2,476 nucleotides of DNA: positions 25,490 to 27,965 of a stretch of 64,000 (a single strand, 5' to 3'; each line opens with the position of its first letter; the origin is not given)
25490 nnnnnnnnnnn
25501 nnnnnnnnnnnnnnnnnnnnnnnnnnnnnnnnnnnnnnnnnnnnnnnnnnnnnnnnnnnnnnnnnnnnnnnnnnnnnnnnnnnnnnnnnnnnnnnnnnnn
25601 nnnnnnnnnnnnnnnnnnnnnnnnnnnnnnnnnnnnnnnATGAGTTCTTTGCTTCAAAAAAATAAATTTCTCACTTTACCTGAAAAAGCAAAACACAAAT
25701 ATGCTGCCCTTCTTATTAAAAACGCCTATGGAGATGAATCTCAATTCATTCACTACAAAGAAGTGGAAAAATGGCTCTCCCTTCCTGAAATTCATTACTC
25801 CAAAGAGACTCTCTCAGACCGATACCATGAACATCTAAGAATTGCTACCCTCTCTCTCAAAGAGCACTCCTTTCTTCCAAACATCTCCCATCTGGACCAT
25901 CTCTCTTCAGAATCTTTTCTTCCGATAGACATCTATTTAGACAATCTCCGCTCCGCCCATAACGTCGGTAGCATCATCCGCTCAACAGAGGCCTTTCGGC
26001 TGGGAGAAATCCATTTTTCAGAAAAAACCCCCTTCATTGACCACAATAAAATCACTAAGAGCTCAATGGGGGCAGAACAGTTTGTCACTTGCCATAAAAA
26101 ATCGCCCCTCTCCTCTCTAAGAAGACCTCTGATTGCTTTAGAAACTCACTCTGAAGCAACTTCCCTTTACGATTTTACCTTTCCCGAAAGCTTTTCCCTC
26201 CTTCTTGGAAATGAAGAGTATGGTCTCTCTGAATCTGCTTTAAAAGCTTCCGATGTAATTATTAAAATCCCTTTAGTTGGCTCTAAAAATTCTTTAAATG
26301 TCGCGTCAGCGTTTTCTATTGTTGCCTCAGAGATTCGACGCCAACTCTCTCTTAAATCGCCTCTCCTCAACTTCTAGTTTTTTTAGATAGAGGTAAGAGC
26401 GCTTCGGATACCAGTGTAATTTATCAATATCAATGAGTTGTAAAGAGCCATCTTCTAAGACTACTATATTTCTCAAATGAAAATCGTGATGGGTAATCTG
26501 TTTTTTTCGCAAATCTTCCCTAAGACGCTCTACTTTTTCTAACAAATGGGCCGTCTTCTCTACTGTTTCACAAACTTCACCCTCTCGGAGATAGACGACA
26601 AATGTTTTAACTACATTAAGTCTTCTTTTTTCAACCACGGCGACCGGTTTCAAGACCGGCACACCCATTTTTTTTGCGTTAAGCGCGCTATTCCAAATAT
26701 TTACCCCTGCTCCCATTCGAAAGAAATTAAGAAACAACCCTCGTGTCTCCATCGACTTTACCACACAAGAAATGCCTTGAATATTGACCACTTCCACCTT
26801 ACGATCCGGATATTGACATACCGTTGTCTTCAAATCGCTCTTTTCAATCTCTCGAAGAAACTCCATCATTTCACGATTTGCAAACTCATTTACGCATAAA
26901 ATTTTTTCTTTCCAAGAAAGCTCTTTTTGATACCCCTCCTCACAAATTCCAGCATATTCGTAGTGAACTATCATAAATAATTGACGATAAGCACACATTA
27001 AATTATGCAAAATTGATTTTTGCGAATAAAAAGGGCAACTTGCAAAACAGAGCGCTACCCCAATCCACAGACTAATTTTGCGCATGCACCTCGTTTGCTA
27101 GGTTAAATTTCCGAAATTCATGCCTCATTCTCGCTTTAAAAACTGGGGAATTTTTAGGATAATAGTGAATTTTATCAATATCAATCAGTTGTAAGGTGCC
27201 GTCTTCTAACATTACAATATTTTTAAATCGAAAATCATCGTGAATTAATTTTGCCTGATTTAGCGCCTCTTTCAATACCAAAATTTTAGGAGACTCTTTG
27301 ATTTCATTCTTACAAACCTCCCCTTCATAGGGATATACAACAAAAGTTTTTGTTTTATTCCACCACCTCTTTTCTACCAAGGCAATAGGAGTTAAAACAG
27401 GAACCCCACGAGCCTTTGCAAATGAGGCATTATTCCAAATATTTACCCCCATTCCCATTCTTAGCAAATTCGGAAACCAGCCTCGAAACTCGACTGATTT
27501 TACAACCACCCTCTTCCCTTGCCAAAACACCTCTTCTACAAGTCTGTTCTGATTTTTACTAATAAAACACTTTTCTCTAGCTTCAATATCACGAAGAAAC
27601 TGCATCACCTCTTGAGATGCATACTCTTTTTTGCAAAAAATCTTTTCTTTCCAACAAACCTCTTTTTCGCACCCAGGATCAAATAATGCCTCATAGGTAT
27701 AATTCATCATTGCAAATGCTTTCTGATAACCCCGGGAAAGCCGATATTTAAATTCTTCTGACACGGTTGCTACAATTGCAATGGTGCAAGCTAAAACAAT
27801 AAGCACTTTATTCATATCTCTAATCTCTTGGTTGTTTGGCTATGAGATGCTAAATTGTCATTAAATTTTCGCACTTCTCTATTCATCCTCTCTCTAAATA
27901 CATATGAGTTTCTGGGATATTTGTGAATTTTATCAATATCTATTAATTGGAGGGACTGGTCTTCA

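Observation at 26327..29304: Tandem, translationally coupled array of four signal-anchored Kdo/WaaP-like kinase-fold paralogues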

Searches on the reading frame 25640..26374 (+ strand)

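Call 24: search_protein_families(library=pfam, proteins=[window:25640-26374:+], max_evalue=0.1)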
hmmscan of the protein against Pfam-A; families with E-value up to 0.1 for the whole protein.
window:25640-26374:+ (245 aa): 1 family
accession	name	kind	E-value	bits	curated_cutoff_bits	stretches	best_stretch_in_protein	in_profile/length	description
PF00588.24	SpoU_methylase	-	2.8e-28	99.2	29.7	1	98-229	4-141/142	SpoU rRNA Methylase family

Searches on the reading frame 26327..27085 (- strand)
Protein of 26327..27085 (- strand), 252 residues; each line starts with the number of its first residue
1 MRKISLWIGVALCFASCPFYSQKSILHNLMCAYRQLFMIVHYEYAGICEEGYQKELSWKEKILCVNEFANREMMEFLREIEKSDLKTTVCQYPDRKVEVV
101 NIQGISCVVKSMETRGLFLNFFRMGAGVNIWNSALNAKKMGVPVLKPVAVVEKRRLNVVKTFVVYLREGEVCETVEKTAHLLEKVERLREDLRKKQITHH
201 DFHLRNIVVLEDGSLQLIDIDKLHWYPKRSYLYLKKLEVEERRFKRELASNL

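Call 3: search_protein_families(library=pfam, proteins=[window:26327-27085:-], max_evalue=1)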
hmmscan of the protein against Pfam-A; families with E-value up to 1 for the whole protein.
window:26327-27085:- (252 aa): 5 families
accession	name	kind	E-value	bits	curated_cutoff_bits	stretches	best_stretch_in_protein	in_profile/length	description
PF01636.29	APH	-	0.00078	19.7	23.2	1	175-225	147-199/239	Phosphotransferase enzyme family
PF06293.20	Kdo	-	0.00086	19.2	21.3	1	154-222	97-168/207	Lipopolysaccharide kinase (Kdo/WaaP) family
PF19623.4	DUF6128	-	0.018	15.5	27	1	84-145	14-76/113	Family of unknown function (DUF6128)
PF14531.12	Kinase-like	-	0.043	13.5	25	1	185-229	154-198/289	Kinase-like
PF07017.17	PagP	-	0.11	12.3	24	1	122-167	87-133/144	Antimicrobial peptide resistance and lipid A acylation protein PagP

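Call 4: search_protein_families(library=ncbifam, proteins=[window:26327-27085:-], max_evalue=1)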
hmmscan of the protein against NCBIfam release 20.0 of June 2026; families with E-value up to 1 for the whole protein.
window:26327-27085:- (252 aa): 5 families
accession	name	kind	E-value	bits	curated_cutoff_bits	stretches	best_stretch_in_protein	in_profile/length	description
NF038151.1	lanthi_synth_III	equivalog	0.00013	20.5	575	1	173-220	333-380/833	class III lanthionine synthetase LanKC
NF002475.0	PRK01723.1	equivalog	0.00021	20.4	142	1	143-227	104-194/241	3-deoxy-D-manno-octulosonic acid kinase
TIGR03724.2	arch_bud32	equivalog_domain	0.00097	18.7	125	1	136-220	49-128/193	KEOPS complex kinase/ATPase Bud32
NF000052.4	APH_9_Ia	exception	0.0051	16.1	680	1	185-230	196-241/330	aminoglycoside O-phosphotransferase APH(9)-Ia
NF038150.1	lanthi_synth_IV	equivalog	0.052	11.8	650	1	175-222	297-344/851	class IV lanthionine synthetase LanL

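Call 5: find_homologous_proteins(query=window:26327-27085:-, max_evalue=0.001)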
Query window:26327-27085:- (252 aa): 8 proteins with E <= 0.001 among 505 candidates.
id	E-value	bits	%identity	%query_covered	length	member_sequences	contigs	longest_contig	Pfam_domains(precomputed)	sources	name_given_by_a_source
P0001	3.2e-143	493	100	88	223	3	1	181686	-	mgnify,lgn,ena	mgnify:CR=1 FL=1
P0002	2.0e-95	337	67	88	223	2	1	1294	PF06293.21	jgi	jgi:hypothetical protein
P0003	3.0e-73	264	53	93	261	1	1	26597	-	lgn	-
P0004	4.0e-66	241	49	89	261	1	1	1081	-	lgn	-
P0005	1.3e-65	239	50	88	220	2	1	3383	-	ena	-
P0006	2.1e-65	239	50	88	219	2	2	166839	-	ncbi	-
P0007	2.3e-54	202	48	87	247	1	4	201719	-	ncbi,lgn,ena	-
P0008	1.5e-35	141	51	59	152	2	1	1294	-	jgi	jgi:hypothetical protein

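Call 9: find_encoding_contigs(protein=P0007, flank=6000, max_places=4)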
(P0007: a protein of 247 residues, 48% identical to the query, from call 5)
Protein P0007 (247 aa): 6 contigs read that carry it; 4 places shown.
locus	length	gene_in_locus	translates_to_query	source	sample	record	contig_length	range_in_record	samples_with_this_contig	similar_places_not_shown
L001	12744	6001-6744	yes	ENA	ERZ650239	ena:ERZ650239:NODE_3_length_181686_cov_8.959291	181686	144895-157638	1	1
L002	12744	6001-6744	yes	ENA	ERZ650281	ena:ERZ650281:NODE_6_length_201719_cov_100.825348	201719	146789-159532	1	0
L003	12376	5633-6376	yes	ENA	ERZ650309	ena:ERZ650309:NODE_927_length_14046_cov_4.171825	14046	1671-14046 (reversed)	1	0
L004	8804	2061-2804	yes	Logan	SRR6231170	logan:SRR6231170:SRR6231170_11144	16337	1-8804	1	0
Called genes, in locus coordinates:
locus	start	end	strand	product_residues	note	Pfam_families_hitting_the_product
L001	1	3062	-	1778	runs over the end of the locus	PF05593:RHS_repeat (faint), PF25023:TEN_YD-shell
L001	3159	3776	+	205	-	PF13578:Methyltransf_24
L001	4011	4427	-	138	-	-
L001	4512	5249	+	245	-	-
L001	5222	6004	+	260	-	-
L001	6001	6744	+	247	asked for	-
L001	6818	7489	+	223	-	-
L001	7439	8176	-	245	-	PF00588:SpoU_methylase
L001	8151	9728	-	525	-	PF00005:ABC_tran, PF00006:ATP-synt_ab (faint), PF02463:SMC_N (faint), PF13555:AAA_29 (faint), PF13304:AAA_21 (faint), PF12848:ABC_tran_Xtn, PF00005:ABC_tran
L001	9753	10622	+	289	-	PF02899:Phage_int_SAM_1, PF13495:Phage_int_SAM_4, PF22823:MrpR_C_cat (faint), PF00589:Phage_integrase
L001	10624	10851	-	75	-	-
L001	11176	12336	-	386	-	PF05222:AlaDh_PNT_N, PF07992:Pyr_redox_2 (weak), PF01262:AlaDh_PNT_C, PF00070:Pyr_redox (weak), PF01488:Shikimate_DH (faint), PF02826:2-Hacid_dh_C (weak)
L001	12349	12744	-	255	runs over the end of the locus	PF01678:DAP_epimerase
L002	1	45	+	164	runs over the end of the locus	PF01467:CTP_transf_like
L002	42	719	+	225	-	PF01694:Rhomboid, PF08551:DUF1751 (weak)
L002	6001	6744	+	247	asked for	-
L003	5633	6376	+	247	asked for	-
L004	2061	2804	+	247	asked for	-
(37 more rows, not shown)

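Call 10: find_encoding_contigs(protein=P0006, flank=8000, max_places=4)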
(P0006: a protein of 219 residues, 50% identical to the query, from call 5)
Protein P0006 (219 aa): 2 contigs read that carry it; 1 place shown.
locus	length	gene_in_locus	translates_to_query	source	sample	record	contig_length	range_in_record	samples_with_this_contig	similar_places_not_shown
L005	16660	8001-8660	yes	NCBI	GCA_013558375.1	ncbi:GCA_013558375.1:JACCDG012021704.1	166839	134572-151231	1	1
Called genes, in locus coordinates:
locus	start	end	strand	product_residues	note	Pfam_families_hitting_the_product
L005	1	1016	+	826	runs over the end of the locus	PF02190:LON_substr_bdg, PF07724:AAA_2 (weak), PF00004:AAA, PF07728:AAA_5, PF22667:Lon_lid, PF05362:Lon_C, PF13541:ChlI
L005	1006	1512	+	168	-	PF01467:CTP_transf_like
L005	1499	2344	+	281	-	PF01694:Rhomboid, PF08551:DUF1751 (weak)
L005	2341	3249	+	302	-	PF23023:Anti-Pycsar_Apyc1, PF00753:Lactamase_B, PF12706:Lactamase_B_2 (faint)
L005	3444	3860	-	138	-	-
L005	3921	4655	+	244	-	-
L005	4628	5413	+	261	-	-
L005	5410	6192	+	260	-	-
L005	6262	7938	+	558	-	-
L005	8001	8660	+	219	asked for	-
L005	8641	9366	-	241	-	PF00588:SpoU_methylase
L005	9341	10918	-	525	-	PF00005:ABC_tran, PF02463:SMC_N (faint), PF13476:AAA_23 (faint), PF13555:AAA_29 (faint), PF13304:AAA_21 (faint), PF12848:ABC_tran_Xtn, PF00005:ABC_tran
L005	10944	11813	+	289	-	PF02899:Phage_int_SAM_1, PF13495:Phage_int_SAM_4 (weak), PF00589:Phage_integrase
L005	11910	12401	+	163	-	-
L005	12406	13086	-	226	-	-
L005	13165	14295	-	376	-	PF05222:AlaDh_PNT_N, PF01262:AlaDh_PNT_C, PF07992:Pyr_redox_2 (weak), PF01488:Shikimate_DH (faint), PF02826:2-Hacid_dh_C (weak), PF00070:Pyr_redox (weak)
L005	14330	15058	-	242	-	PF01678:DAP_epimerase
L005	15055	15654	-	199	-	PF00574:CLP_protease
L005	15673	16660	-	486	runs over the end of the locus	PF00464:SHMT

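Call 12: find_encoding_contigs(protein=P0003, flank=8000, max_places=3)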
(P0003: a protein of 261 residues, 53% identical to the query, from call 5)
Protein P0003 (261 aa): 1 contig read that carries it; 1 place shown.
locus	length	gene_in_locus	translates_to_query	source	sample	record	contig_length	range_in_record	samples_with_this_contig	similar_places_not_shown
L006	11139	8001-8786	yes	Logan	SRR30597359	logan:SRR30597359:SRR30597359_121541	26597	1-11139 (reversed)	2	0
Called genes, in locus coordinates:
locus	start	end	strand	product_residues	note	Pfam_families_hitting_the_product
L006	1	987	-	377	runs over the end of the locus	PF00226:DnaJ, PF01556:DnaJ_C, PF27659:CHP02642 (faint), PF00684:DnaJ_CXXCXGXG, PF27439:DnaJ_C_2 (weak)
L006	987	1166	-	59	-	PF01165:Ribosomal_S21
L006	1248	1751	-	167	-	PF00814:TsaD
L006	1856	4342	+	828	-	PF02190:LON_substr_bdg, PF00004:AAA, PF07724:AAA_2 (weak), PF07728:AAA_5, PF22667:Lon_lid, PF05362:Lon_C, PF13541:ChlI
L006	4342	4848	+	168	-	PF01467:CTP_transf_like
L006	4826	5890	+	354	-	PF01694:Rhomboid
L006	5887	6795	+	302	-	PF23023:Anti-Pycsar_Apyc1, PF00753:Lactamase_B, PF12706:Lactamase_B_2 (faint)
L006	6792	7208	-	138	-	-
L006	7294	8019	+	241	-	-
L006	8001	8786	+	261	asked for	-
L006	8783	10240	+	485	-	-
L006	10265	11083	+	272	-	PF09612:HtrL_YibB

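Call 13: find_encoding_contigs(protein=P0005, flank=8000, max_places=3)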
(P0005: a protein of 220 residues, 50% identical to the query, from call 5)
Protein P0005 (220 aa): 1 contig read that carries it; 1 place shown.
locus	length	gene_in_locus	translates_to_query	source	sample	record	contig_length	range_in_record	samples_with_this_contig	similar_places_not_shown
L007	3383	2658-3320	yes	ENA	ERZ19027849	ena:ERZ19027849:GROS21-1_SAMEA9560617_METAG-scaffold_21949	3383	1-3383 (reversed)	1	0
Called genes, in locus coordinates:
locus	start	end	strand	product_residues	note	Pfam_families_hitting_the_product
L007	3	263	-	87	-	?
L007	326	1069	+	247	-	-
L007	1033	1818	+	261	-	-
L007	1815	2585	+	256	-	-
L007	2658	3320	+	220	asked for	-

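Call 24: search_protein_families(library=pfam, proteins=[L006:10265-11080:+, L005:6262-7935:+], max_evalue=0.1)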
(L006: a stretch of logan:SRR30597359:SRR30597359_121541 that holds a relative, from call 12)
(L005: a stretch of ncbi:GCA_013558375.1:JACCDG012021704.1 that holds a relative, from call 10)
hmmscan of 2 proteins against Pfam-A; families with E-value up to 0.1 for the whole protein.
L006:10265-11080:+ (272 aa): 1 family
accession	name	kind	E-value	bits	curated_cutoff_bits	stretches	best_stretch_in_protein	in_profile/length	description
PF09612.15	HtrL_YibB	-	2.7e-17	63.7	24.1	1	25-259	2-253/267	Bacterial protein of unknown function (HtrL_YibB)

L005:6262-7935:+ (558 aa): 0 families

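Call 81: search_protein_families(library=ncbifam, proteins=[L006:10265-11080:+, L005:6262-7935:+], max_evalue=0.01)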
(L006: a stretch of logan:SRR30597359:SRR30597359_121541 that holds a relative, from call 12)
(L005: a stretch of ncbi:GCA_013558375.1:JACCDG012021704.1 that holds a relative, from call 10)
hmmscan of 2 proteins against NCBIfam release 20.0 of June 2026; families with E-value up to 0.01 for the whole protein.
L006:10265-11080:+ (272 aa): 2 families
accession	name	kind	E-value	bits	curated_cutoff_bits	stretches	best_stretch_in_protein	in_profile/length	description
TIGR02192.1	HtrL_YibB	equivalog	1e-15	58.2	264.9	1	24-235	3-223/270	protein YibB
NF008462.0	PRK11346.1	equivalog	4.2e-06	26.6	342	1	111-261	99-254/286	protein YibB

L005:6262-7935:+ (558 aa): 0 families

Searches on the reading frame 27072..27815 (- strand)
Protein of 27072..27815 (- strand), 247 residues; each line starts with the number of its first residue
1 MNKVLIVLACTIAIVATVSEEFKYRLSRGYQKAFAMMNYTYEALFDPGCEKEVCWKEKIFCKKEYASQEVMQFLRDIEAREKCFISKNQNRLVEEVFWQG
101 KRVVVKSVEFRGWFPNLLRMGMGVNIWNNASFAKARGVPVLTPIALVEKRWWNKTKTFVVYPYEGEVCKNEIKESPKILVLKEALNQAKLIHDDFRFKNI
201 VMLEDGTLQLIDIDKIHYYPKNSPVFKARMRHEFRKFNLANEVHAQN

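Call 3: search_protein_families(library=pfam, proteins=[window:27072-27815:-], max_evalue=1)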
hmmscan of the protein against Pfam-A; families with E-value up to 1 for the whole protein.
window:27072-27815:- (247 aa): 0 families

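Call 4: search_protein_families(library=ncbifam, proteins=[window:27072-27815:-], max_evalue=1)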
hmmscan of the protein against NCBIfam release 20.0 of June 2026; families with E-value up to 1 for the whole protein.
window:27072-27815:- (247 aa): 4 families
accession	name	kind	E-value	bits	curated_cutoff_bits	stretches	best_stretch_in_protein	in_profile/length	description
TIGR02906.1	spore_CotS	subfamily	0.0028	16.6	172.7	1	166-218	166-217/314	CotS family spore coat protein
NF002475.0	PRK01723.1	equivalog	0.016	14.3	142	1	184-220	158-194/241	3-deoxy-D-manno-octulosonic acid kinase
NF038150.1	lanthi_synth_IV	equivalog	0.14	10.4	650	1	183-216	312-345/851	class IV lanthionine synthetase LanL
TIGR03724.2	arch_bud32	equivalog_domain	0.23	10.9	125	1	180-213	96-128/193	KEOPS complex kinase/ATPase Bud32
